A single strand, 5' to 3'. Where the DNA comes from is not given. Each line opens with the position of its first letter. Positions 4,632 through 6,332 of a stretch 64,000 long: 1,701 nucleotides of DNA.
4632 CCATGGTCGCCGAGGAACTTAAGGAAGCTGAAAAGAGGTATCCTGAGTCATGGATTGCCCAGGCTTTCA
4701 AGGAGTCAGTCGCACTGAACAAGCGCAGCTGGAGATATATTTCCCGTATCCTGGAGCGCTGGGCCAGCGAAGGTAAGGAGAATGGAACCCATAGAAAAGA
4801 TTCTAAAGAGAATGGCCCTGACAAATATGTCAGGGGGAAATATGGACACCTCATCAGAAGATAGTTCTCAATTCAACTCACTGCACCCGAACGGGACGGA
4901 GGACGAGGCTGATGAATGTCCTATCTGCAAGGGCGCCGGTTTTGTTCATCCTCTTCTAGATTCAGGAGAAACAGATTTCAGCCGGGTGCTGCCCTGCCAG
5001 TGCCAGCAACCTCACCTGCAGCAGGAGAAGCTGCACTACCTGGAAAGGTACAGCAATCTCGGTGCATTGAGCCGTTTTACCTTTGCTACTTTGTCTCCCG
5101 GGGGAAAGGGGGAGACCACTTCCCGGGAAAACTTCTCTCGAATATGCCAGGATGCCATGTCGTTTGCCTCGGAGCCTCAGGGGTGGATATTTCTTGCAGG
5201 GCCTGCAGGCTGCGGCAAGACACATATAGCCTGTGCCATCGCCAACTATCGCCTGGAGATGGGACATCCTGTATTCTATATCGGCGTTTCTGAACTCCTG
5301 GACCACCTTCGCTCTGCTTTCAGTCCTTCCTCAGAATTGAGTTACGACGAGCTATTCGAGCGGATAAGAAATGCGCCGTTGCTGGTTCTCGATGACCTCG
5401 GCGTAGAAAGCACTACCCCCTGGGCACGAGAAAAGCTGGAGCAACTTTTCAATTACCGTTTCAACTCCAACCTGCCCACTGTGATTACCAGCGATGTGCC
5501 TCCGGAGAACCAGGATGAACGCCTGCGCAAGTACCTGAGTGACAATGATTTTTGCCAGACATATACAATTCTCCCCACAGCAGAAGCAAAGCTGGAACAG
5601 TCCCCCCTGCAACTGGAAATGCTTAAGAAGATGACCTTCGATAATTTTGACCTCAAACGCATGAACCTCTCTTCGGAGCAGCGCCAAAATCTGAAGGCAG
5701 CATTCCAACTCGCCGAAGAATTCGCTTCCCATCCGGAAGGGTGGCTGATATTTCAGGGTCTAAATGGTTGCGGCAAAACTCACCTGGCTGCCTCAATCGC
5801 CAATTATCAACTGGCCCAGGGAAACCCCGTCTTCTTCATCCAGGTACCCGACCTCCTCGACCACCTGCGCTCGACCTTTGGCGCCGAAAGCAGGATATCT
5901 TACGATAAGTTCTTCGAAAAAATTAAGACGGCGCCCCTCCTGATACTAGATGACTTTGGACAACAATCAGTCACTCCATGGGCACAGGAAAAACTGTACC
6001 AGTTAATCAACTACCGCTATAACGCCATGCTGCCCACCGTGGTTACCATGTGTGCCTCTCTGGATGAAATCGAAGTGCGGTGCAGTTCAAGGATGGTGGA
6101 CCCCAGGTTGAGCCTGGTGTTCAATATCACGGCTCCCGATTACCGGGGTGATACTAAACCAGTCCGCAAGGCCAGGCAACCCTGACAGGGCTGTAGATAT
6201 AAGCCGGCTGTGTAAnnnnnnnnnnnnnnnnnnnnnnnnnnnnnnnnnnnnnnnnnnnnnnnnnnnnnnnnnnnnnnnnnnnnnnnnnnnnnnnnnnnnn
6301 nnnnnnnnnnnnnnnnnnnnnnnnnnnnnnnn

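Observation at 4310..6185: Helicase loader with two complete DnaC/DnaI-type AAA+ domains in one polypeptide, downstream of rplI-dnaB and a DnaD-like gene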

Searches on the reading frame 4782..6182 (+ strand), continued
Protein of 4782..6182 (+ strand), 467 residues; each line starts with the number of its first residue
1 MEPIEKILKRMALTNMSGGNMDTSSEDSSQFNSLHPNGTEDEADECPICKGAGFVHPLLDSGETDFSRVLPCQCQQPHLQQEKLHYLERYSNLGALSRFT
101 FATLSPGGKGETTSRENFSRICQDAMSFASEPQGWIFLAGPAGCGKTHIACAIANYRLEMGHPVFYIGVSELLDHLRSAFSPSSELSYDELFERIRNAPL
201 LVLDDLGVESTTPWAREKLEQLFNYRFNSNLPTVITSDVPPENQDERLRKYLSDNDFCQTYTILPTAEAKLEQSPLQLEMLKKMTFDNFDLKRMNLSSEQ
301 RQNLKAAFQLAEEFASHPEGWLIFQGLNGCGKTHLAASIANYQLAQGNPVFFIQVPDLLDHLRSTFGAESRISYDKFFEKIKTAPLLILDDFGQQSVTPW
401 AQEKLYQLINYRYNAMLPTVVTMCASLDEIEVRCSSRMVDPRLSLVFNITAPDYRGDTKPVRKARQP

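Call 69: find_encoding_contigs(protein=P0344, flank=5000, max_places=2)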
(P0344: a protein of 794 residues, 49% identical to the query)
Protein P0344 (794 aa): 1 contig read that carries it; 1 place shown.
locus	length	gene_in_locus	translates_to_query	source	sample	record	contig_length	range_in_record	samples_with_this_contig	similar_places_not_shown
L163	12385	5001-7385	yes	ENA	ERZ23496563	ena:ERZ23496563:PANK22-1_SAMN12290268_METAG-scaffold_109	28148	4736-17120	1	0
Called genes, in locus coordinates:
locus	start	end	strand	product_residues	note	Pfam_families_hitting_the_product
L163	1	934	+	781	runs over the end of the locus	-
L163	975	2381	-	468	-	-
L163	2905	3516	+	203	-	PF01281:Ribosomal_L9_N, PF03948:Ribosomal_L9_C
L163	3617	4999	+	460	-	PF00772:DnaB, PF03796:DnaB_C, PF13481:AAA_25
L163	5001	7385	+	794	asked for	PF01695:IstB_IS21, PF00308:Bac_DnaA (faint), PF13191:AAA_16 (faint), PF00005:ABC_tran (faint), PF00158:Sigma54_activat (faint), PF00448:SRP54 (faint), PF00931:NB-ARC (faint), PF01695:IstB_IS21, +17 more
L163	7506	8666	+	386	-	PF02746:MR_MLE_N, PF13378:MR_MLE_C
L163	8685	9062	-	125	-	PF02311:AraC_binding (weak), PF07883:Cupin_2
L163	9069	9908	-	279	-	PF00520:Ion_trans, PF08016:PKD_channel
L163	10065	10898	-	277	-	PF00520:Ion_trans, PF08016:PKD_channel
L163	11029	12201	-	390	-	PF00296:Bac_luciferase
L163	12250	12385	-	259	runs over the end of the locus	PF01503:PRA-PH (faint), PF03819:MazG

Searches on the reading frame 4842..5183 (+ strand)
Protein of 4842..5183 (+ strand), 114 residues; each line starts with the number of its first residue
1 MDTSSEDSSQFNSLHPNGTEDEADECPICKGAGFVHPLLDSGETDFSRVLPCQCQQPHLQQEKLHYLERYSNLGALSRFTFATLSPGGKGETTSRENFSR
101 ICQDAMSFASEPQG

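Call 38: search_protein_families(library=pfam, proteins=[window:4842-5183:+], max_evalue=10)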
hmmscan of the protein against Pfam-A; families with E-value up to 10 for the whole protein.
seq(114 aa): 2 families
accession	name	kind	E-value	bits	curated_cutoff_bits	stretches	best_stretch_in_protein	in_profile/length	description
PF19335.5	HMBD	-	0.0022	18.4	23.6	1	15-30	7-22/28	Heavy metal binding domain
PF17302.8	DUF5351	-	0.0023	18.6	27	1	26-53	1-21/29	Family of unknown function (DUF5351)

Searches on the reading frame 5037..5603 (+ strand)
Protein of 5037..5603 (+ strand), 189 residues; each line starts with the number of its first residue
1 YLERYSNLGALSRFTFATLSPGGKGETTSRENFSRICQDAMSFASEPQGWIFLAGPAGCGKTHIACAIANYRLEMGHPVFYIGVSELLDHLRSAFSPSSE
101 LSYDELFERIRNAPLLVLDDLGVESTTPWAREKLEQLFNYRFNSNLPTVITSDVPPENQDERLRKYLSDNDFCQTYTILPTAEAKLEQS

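Call 24: search_solved_structures(query=window:5037-5603:+, max_evalue=0.01, show_alignments=5)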
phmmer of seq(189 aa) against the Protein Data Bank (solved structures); distinct sequences matched with E-value up to 0.01: 86 (the best 60 are shown).
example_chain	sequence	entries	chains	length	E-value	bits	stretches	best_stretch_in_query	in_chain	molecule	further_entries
5he8_A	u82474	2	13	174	9.9e-13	51.5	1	46-155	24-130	Helicase loader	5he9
3ec2_A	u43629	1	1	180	2.7e-12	50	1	46-162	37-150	DNA replication protein DnaC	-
3ecc_A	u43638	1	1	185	2.9e-12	49.9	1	46-162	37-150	DNA replication protein DnaC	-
2qgz_A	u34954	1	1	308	5.3e-12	49.1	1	27-154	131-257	Putative primosome component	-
6qel_G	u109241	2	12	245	7.8e-12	48.6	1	42-157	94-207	DNA replication protein dnaC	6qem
4m4w_J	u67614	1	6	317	9.7e-12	48.2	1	50-158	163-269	Primosomal protein DnaI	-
2w58_A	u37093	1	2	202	1.4e-11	47.7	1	50-155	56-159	PRIMOSOME COMPONENT (HELICASE LOADER)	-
9bji_A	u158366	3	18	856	7.6e-10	42.1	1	48-129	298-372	Nuclear valosin-containing protein-like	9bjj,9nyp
7wub_D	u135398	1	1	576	1e-07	35.1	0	46-141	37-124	Transitional endoplasmic reticulum ATPase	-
7wub_C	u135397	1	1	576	1e-07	35.1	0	46-141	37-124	Transitional endoplasmic reticulum ATPase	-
6mck_A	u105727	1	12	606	1.2e-07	34.9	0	46-141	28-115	Transitional endoplasmic reticulum ATPase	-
8rs9_A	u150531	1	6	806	1.7e-07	34.4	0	46-139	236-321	Transitional endoplasmic reticulum ATPase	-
9m4n_A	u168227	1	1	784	1.8e-07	34.3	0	43-148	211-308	Cell division control protein 48 homolog A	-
9m3v_A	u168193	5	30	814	1.9e-07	34.2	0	43-148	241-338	Cell division control protein 48 homolog A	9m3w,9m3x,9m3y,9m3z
8r0e_A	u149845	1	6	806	1.9e-07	34.2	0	46-139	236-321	Transitional endoplasmic reticulum ATPase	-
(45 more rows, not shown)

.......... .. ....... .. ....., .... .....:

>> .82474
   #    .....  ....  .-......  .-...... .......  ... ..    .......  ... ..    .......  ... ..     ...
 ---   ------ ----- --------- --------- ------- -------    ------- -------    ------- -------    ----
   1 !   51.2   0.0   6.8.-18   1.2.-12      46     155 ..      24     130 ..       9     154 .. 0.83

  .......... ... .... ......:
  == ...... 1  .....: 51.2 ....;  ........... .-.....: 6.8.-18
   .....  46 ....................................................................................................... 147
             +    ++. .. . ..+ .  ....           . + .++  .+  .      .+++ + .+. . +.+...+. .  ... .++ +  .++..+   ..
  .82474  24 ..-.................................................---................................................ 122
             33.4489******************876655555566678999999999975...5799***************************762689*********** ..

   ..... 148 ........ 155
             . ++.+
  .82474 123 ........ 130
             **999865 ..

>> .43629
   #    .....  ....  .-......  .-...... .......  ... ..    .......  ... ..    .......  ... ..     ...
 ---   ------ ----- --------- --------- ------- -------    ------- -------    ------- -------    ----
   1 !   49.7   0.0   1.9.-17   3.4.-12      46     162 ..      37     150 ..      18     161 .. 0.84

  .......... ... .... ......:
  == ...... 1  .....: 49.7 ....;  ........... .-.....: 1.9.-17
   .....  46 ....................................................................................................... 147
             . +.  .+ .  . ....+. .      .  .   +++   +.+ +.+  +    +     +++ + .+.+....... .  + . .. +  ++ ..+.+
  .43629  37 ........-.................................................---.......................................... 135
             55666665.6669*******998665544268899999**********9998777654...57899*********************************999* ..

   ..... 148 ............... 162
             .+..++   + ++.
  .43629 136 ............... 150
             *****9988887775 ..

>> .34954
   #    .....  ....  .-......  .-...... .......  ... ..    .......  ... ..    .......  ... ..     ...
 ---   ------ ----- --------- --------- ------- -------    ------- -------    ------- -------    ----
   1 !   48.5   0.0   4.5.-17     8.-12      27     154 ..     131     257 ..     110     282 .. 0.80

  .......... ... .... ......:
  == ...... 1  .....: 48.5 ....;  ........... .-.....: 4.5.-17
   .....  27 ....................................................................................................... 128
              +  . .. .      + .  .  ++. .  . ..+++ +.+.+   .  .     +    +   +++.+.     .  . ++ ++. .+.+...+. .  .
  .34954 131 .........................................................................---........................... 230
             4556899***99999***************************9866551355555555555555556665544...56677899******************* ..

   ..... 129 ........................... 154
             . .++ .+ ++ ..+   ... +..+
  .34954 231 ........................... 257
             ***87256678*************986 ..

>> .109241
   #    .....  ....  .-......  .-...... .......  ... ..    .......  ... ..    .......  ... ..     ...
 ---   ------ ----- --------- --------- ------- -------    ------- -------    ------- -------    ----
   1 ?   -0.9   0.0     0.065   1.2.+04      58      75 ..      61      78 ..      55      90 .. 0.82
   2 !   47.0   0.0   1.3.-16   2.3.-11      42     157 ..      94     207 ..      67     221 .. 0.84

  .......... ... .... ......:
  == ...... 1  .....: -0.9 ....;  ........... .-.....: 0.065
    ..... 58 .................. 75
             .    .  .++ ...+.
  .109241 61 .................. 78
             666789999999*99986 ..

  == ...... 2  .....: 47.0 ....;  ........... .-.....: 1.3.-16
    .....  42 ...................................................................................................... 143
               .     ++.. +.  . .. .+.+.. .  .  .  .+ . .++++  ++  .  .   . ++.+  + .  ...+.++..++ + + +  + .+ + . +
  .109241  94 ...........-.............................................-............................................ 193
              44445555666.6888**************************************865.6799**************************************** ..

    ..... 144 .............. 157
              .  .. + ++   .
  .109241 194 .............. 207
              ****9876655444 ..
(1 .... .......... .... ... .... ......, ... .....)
